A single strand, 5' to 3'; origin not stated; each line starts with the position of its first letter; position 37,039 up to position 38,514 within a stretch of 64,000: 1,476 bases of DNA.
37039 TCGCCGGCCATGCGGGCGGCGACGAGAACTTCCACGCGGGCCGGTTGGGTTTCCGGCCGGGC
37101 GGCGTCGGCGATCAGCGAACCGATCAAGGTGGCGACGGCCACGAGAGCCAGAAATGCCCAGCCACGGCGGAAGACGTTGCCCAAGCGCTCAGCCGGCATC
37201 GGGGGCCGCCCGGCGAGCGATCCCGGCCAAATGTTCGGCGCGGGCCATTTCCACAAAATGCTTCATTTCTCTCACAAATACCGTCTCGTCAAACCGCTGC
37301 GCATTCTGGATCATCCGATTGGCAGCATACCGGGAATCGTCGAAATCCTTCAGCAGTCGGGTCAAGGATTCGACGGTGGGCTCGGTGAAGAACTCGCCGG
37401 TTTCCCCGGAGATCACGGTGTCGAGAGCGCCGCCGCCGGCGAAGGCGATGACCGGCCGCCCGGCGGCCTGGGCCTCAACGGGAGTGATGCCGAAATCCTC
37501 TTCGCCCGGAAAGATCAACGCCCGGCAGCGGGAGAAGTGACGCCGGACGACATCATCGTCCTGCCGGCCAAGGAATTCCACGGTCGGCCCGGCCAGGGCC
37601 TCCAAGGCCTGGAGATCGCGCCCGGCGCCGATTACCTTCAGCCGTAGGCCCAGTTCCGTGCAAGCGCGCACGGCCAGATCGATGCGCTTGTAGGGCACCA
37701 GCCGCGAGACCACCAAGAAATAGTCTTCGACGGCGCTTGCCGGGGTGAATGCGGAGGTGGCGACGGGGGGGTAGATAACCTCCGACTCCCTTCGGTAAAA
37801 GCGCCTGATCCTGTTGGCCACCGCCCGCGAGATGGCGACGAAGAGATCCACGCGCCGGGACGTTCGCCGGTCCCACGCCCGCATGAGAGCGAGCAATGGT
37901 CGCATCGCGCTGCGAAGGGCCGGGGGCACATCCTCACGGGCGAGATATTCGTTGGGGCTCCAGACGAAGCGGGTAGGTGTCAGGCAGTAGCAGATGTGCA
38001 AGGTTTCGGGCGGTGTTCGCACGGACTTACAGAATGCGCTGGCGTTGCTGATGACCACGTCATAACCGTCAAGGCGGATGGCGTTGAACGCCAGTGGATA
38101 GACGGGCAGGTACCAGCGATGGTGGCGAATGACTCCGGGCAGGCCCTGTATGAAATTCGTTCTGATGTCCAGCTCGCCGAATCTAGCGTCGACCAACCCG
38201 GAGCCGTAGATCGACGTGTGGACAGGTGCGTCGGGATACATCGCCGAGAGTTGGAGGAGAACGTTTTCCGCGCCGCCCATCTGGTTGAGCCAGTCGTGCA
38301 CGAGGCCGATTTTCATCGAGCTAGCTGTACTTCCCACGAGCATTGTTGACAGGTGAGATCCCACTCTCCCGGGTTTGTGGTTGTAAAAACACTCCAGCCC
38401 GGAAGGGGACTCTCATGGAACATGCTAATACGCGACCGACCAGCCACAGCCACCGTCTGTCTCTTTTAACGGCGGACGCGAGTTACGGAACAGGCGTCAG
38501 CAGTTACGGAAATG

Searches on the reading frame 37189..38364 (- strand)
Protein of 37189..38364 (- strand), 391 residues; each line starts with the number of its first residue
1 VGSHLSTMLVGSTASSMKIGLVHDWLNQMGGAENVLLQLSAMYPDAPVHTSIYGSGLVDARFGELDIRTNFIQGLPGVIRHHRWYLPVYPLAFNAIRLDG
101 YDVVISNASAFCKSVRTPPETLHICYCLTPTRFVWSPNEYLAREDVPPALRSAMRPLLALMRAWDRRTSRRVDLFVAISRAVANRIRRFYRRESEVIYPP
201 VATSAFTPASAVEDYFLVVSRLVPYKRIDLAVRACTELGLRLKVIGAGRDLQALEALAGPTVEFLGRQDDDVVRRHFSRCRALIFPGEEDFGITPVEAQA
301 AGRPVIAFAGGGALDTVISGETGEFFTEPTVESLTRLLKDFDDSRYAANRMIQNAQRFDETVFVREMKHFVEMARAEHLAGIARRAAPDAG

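Call 9: search_protein_families(library=pfam, proteins=[window:37189-38364:-])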
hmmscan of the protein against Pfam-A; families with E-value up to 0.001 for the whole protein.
window:37189-38364:- (391 aa): 5 families
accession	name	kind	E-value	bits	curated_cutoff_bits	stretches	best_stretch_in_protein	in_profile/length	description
PF00534.26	Glycos_transf_1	-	1.8e-24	86.6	26.4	1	213-357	15-171/172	Glycosyl transferases group 1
PF13692.12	Glyco_trans_1_4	-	8.4e-18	65.4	27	1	215-334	3-132/142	Glycosyl transferases group 1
PF13439.12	Glyco_transf_4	-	1.8e-10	41.5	28.5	1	29-204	1-169/170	Glycosyltransferase Family 4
PF13579.12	Glyco_trans_4_4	-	1.2e-05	26.2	29.7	1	30-196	1-152/158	Glycosyl transferase 4-like domain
PF20706.3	GT4-conflict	-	6.2e-05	22.6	26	1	166-317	141-320/385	Family 4 Glycosyltransferase in conflict systems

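Call 12: find_encoding_contigs(protein=window:37189-38316:-, flank=10000, max_places=10)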
Protein window:37189-38316:- (375 aa): 4 contigs read that carry it; 3 places shown.
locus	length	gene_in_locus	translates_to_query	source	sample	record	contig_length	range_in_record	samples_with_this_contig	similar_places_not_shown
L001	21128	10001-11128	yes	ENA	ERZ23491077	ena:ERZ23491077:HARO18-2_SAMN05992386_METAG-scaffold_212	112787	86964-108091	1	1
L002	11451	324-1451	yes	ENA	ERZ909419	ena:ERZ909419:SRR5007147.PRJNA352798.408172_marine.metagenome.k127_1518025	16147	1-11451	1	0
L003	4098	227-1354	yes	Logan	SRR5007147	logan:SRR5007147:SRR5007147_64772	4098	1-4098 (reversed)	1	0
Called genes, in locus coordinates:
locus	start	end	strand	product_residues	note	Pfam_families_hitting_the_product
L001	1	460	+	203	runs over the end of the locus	PF00677:Lum_binding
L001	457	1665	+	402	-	PF00926:DHBP_synthase, PF00925:GTP_cyclohydro2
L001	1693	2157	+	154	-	PF00885:DMRL_synthase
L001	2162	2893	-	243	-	PF00702:Hydrolase, PF13419:HAD_2, PF13242:Hydrolase_like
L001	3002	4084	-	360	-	PF00144:Beta-lactamase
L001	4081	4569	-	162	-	PF22784:PTP-SAK, PF22785:Tc-R-P, PF00782:DSPc, PF22741:PTP-NADK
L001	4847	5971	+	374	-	PF00005:ABC_tran, PF02463:SMC_N (weak), PF13304:AAA_21 (faint), PF17912:OB_MalK, PF08402:TOBE_2 (faint), PF03459:TOBE (faint)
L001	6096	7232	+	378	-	PF13439:Glyco_transf_4, PF13579:Glyco_trans_4_4, PF13524:Glyco_trans_1_2 (faint), PF20706:GT4-conflict, PF00534:Glycos_transf_1, PF13692:Glyco_trans_1_4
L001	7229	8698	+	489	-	PF13727:CoA_binding_3, PF02397:Bac_transf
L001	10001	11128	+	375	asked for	PF13439:Glyco_transf_4, PF13579:Glyco_trans_4_4 (weak), PF00534:Glycos_transf_1, PF13692:Glyco_trans_1_4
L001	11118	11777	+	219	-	-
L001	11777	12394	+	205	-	-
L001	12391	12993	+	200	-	-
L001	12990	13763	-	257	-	PF03099:BPL_LplA_LipB, PF02237:BPL_C (weak)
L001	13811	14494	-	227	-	PF03737:RraA-like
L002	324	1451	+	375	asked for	PF13439:Glyco_transf_4, PF13579:Glyco_trans_4_4 (weak), PF00534:Glycos_transf_1, PF13692:Glyco_trans_1_4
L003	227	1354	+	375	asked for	PF13439:Glyco_transf_4, PF13579:Glyco_trans_4_4 (weak), PF00534:Glycos_transf_1, PF13692:Glyco_trans_1_4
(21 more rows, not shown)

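Call 13: find_related_loci(query=window:37189-38316:-, collection=genome_contigs, flank=6000)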
Query window:37189-38316:- (375 aa) in genome_contigs; peptide patterns used: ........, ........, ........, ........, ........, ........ (x = any residue, [..] = any of these).
600 stretches matched a pattern (row limit reached: there are more); 589 encode a relative of the query (tblastn E <= 1e-3); the best 80 are kept; 80 distinct loci.
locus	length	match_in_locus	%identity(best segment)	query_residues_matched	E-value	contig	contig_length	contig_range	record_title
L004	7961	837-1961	90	1-375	0e+0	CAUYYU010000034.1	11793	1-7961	MAG: Chloroflexota bacterium isolate CB27_AW.76 genome assembly, contig: Ga0310120_10003167, whole genome shotgun sequen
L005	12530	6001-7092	77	2-365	0e+0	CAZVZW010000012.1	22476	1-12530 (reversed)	MAG TPA_asm: uncultured Chloroflexota bacterium isolate SRP308112_co1_204 genome assembly, contig: NODE_3454_length_2247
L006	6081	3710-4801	77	2-365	0e+0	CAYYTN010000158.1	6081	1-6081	MAG TPA_asm: uncultured Chloroflexota bacterium isolate SRP200020_co5_47 genome assembly, contig: NODE_20317_length_6081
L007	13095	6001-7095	63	1-365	1e-159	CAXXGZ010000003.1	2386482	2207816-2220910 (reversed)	MAG: Chloroflexota bacterium isolate 2d6b9f97-f50f-46fd-9931-9ea7ae414042 genome assembly, contig: contig_3, whole genom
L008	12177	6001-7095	57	1-365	5e-135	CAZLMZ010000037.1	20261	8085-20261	MAG TPA_asm: uncultured Anaerolineae bacterium isolate binchicken_co81_400 genome assembly, contig: NODE_3589_length_202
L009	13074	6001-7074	55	1-357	3e-134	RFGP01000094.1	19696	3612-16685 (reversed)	MAG: Chloroflexi bacterium isolate J027 k99_339680, whole genome shotgun sequence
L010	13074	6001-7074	56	1-358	6e-134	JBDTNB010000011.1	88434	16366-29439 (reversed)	MAG: Chloroflexota bacterium isolate cluster3_bin.14 NODE_473_length_88434_cov_13.921146, whole genome shotgun sequence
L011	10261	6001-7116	54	1-373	4e-131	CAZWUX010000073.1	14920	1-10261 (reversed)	MAG TPA_asm: uncultured Anaerolineae bacterium isolate SRP214966_co2_211 genome assembly, contig: NODE_6357_length_14920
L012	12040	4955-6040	55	1-362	3e-130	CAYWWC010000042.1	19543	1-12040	MAG TPA_asm: uncultured Anaerolineae bacterium isolate SRP077602_co7_465 genome assembly, contig: NODE_13821_length_1954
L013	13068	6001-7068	55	1-356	1e-128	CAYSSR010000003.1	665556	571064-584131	MAG TPA_asm: uncultured Anaerolineales bacterium isolate binchicken_co178_113 genome assembly, contig: NODE_10_length_66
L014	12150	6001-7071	57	1-356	3e-128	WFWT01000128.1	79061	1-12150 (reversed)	MAG: Anaerolineae bacterium isolate S141_23 k151_58401, whole genome shotgun sequence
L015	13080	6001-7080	54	1-360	5e-126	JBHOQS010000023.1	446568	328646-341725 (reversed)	MAG: Chloroflexota bacterium isolate A0_26 coassembly_Ak141_534715, whole genome shotgun sequence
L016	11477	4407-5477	57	1-356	6e-126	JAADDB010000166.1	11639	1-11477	MAG: Chloroflexota bacterium isolate L_MaxBin.078 contig-127_6388, whole genome shotgun sequence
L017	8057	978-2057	54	1-360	9e-126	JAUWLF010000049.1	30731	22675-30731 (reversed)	MAG: Chloroflexota bacterium isolate CSMAG_2365 CSMAG_2365_k141_673193_length_30731_cov_24.9827, whole genome shotgun se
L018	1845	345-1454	53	1-371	1e-134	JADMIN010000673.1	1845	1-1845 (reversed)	MAG: Ktedonobacterales bacterium isolate MAG019 NODE_19382_length_1845_cov_4.822905, whole genome shotgun sequence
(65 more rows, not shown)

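Call 18: find_related_loci(query=window:37189-38316:-, collection=metagenome_contigs, flank=4500)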
Query window:37189-38316:- (375 aa) in metagenome_contigs; peptide patterns used: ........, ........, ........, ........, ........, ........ (x = any residue, [..] = any of these).
600 stretches matched a pattern (row limit reached: there are more); 568 encode a relative of the query (tblastn E <= 1e-3); the best 80 are kept; 80 distinct loci.
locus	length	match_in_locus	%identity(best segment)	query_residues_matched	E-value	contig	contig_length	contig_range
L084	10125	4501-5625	89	1-375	0e+0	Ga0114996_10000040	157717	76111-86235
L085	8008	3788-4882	57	1-365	2e-136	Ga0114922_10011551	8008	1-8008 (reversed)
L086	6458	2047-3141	57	1-365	3e-135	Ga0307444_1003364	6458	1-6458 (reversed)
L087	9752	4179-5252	55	1-358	1e-131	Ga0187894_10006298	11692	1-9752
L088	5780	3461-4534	57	1-358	2e-131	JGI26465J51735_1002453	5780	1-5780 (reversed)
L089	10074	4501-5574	57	1-358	3e-131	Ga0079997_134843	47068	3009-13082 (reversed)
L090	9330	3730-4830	55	1-368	6e-130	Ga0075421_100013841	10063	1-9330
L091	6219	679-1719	57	1-347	4e-129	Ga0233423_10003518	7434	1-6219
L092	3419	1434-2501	55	1-356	2e-129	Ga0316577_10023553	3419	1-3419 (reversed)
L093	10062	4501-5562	55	2-356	4e-125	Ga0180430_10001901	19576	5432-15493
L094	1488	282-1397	52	1-371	1e-135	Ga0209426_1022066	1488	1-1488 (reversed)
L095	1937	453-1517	54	2-356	4e-133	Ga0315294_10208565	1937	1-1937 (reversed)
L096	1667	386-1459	53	1-356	3e-133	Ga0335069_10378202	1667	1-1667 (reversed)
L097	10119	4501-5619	50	1-371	3e-122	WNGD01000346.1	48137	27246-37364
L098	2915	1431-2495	52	1-355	1e-125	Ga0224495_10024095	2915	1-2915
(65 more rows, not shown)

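Call 80: find_homologous_proteins(query=window:37189-38316:-, max_evalue=1e-150)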
Query window:37189-38316:- (375 aa): 10 proteins with E <= 1e-150 among 8000 candidates.
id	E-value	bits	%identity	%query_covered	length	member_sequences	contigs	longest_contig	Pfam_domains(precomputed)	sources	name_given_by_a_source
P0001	1.3e-250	849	100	100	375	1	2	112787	PF00534.27,PF13579.13,PF13439.13,PF13692.13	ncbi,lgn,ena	-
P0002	6.6e-222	754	89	100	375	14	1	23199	PF00534.27,PF13579.13,PF13439.13,PF13692.13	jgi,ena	jgi:glycosyltransferase involved in cell wall biosynthesis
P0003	2.2e-203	693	82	99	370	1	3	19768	PF00534.27,PF13579.13,PF13439.13,PF13692.13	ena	-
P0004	1.4e-201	688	82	99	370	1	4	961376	PF00534.27,PF13579.13,PF13439.13,PF13692.13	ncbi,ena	-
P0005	2.1e-189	647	78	100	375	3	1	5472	PF00534.27,PF13579.13,PF13439.13,PF13692.13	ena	-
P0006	3.5e-185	634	77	97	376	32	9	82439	PF00534.27,PF13579.13,PF13439.13,PF13692.13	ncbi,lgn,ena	-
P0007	1.0e-184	632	74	97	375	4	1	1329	PF00534.27,PF13439.13,PF13692.13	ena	-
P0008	9.5e-159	547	65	97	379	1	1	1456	PF00534.27,PF13439.13,PF13692.13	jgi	jgi:glycosyltransferase involved in cell wall biosynthesis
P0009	2.3e-155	535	63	97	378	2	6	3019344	PF00534.27,PF13439.13,PF20706.4,PF13692.13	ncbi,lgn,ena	-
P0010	2.1e-154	532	63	97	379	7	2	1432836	PF00534.27,PF13439.13,PF13692.13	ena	-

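Call 81: find_encoding_contigs(protein=P0004, flank=4500, max_places=4)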
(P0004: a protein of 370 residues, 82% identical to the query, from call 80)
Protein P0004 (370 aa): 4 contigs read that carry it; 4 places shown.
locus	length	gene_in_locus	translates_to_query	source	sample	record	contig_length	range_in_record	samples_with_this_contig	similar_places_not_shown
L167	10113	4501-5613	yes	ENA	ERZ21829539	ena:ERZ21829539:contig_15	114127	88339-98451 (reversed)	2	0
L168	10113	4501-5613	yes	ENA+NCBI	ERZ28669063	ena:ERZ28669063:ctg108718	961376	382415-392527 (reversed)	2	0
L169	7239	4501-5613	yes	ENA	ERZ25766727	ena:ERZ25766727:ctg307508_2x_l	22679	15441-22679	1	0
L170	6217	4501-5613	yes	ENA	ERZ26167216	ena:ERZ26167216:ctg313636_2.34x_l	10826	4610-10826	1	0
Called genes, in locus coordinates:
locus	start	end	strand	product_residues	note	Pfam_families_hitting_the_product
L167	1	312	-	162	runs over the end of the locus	PF22784:PTP-SAK, PF22785:Tc-R-P, PF00782:DSPc, PF22741:PTP-NADK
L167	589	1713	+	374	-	PF00005:ABC_tran, PF02463:SMC_N (weak), PF13304:AAA_21 (faint), PF17912:OB_MalK, PF08402:TOBE_2 (weak), PF03459:TOBE (weak)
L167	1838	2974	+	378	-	PF13439:Glyco_transf_4, PF13579:Glyco_trans_4_4, PF20706:GT4-conflict, PF00534:Glycos_transf_1, PF13692:Glyco_trans_1_4, PF13524:Glyco_trans_1_2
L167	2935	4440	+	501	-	PF13727:CoA_binding_3, PF02397:Bac_transf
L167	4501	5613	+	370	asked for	PF13439:Glyco_transf_4, PF13579:Glyco_trans_4_4 (weak), PF00534:Glycos_transf_1, PF13692:Glyco_trans_1_4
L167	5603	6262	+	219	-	-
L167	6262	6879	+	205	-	-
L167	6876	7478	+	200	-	-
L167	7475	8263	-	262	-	PF03099:BPL_LplA_LipB, PF02237:BPL_C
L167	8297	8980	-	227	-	PF03737:RraA-like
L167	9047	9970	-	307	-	PF00175:NAD_binding_1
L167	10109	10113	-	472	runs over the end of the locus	PF02737:3HCDH_N (faint), PF03486:HI0933_like (faint), PF07992:Pyr_redox_2, PF12831:FAD_oxidored (weak), PF13450:NAD_binding_8 (faint), PF13738:Pyr_redox_3 (weak), PF00070:Pyr_redox, PF02852:Pyr_redox_dim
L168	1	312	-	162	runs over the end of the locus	PF22784:PTP-SAK, PF22785:Tc-R-P, PF00782:DSPc, PF22741:PTP-NADK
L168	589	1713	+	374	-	PF00005:ABC_tran, PF02463:SMC_N (weak), PF13304:AAA_21 (faint), PF17912:OB_MalK, PF08402:TOBE_2 (weak), PF03459:TOBE (weak)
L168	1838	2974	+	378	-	PF13439:Glyco_transf_4, PF13579:Glyco_trans_4_4, PF20706:GT4-conflict, PF00534:Glycos_transf_1, PF13692:Glyco_trans_1_4, PF13524:Glyco_trans_1_2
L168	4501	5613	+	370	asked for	PF13439:Glyco_transf_4, PF13579:Glyco_trans_4_4 (weak), PF00534:Glycos_transf_1, PF13692:Glyco_trans_1_4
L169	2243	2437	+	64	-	PF13439:Glyco_transf_4 (weak)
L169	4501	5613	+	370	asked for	PF13439:Glyco_transf_4, PF13579:Glyco_trans_4_4 (weak), PF00534:Glycos_transf_1, PF13692:Glyco_trans_1_4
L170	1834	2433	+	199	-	PF13439:Glyco_transf_4, PF13579:Glyco_trans_4_4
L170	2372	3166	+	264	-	PF00534:Glycos_transf_1, PF20706:GT4-conflict, PF13692:Glyco_trans_1_4, PF13524:Glyco_trans_1_2 (weak)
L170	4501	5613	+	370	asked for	PF13439:Glyco_transf_4, PF13579:Glyco_trans_4_4 (weak), PF00534:Glycos_transf_1, PF13692:Glyco_trans_1_4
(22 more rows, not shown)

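Call 82: find_encoding_contigs(protein=P0003, flank=4500, max_places=4)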
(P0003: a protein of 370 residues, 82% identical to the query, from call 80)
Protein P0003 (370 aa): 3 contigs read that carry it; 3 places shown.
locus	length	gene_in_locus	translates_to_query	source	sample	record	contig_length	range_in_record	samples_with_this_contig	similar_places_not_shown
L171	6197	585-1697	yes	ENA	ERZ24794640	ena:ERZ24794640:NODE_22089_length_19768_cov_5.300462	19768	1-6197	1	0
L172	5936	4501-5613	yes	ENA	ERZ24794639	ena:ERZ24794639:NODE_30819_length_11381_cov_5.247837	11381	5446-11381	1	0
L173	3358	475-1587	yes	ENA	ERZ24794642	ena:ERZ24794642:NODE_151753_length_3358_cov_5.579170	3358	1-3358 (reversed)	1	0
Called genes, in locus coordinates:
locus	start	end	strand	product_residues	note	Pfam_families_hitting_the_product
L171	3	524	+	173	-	?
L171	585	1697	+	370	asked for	PF13439:Glyco_transf_4, PF13579:Glyco_trans_4_4, PF00534:Glycos_transf_1, PF13692:Glyco_trans_1_4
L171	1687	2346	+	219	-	-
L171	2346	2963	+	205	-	-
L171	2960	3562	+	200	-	-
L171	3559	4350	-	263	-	PF03099:BPL_LplA_LipB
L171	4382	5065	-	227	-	PF03737:RraA-like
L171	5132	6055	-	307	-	PF00175:NAD_binding_1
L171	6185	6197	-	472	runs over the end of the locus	PF01266:DAO (faint), PF03486:HI0933_like (faint), PF07992:Pyr_redox_2, PF12831:FAD_oxidored (weak), PF13738:Pyr_redox_3 (faint), PF00070:Pyr_redox, PF02852:Pyr_redox_dim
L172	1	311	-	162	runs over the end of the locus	PF22784:PTP-SAK, PF22785:Tc-R-P, PF00782:DSPc, PF22741:PTP-NADK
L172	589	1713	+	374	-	PF00005:ABC_tran, PF02463:SMC_N (weak), PF17912:OB_MalK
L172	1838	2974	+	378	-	PF13439:Glyco_transf_4, PF13579:Glyco_trans_4_4, PF20706:GT4-conflict, PF00534:Glycos_transf_1, PF13692:Glyco_trans_1_4, PF13524:Glyco_trans_1_2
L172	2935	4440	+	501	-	PF13727:CoA_binding_3, PF02397:Bac_transf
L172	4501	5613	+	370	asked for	PF13439:Glyco_transf_4, PF13579:Glyco_trans_4_4, PF00534:Glycos_transf_1, PF13692:Glyco_trans_1_4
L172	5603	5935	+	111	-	?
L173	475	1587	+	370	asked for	PF13439:Glyco_transf_4, PF13579:Glyco_trans_4_4, PF00534:Glycos_transf_1, PF13692:Glyco_trans_1_4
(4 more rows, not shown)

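Call 83: find_encoding_contigs(protein=P0002, flank=4500, max_places=6)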
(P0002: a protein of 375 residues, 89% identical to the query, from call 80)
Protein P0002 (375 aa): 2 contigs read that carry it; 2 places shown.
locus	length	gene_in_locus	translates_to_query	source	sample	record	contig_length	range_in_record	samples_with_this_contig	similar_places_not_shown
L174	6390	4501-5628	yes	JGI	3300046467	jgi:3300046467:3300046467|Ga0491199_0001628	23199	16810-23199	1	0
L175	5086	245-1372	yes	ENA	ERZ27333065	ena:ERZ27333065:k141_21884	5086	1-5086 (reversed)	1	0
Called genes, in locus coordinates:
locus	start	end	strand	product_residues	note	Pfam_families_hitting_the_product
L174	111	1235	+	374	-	PF00005:ABC_tran, PF02463:SMC_N (weak), PF13304:AAA_21 (faint), PF17912:OB_MalK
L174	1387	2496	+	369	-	PF13439:Glyco_transf_4, PF13579:Glyco_trans_4_4, PF20706:GT4-conflict, PF00534:Glycos_transf_1, PF13692:Glyco_trans_1_4, PF13524:Glyco_trans_1_2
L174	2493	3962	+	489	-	PF13727:CoA_binding_3, PF02397:Bac_transf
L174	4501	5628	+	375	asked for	PF13439:Glyco_transf_4, PF13579:Glyco_trans_4_4 (faint), PF00534:Glycos_transf_1, PF13692:Glyco_trans_1_4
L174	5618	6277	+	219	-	-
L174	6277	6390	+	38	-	?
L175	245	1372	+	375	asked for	PF13439:Glyco_transf_4, PF13579:Glyco_trans_4_4 (faint), PF00534:Glycos_transf_1, PF13692:Glyco_trans_1_4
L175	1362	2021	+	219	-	-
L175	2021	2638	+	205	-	-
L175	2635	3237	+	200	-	-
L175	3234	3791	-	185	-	PF03099:BPL_LplA_LipB, PF02237:BPL_C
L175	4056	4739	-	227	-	PF03737:RraA-like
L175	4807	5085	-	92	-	?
